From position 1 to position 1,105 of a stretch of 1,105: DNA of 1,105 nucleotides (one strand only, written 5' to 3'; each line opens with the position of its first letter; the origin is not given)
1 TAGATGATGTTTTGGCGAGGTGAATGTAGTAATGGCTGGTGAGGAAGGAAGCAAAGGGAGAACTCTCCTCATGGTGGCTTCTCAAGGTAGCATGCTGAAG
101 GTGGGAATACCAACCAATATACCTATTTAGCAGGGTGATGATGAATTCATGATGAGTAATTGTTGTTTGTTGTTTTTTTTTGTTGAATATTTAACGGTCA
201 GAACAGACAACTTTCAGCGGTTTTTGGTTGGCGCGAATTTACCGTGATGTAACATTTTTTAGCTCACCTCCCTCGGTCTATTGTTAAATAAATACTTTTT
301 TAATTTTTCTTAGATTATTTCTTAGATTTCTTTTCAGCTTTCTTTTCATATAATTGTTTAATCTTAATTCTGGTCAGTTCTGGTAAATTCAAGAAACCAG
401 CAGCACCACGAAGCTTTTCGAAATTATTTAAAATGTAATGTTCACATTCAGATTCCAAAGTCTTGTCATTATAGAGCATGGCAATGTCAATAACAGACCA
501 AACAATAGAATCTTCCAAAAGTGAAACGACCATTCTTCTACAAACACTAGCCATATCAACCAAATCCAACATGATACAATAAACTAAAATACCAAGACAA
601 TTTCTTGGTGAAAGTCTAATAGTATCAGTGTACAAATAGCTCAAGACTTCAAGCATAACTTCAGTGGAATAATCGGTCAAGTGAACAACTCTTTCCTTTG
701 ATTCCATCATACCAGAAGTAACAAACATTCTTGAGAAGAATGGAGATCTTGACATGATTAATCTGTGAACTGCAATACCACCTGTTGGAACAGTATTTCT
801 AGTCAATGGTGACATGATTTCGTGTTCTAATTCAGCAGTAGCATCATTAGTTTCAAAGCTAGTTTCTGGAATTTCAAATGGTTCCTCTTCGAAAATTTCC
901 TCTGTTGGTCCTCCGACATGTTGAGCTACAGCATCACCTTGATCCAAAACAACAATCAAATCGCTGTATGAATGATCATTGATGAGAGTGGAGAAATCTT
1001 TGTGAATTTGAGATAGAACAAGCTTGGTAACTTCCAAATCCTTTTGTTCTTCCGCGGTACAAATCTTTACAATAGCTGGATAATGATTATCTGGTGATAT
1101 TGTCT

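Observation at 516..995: BTB/POZ domain with a ~50-residue acidic loop inserted between strand B1 and the conserved HR…SPFF helix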

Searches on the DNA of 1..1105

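Call 47: search_rna_families(source=window, threshold=gathering)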
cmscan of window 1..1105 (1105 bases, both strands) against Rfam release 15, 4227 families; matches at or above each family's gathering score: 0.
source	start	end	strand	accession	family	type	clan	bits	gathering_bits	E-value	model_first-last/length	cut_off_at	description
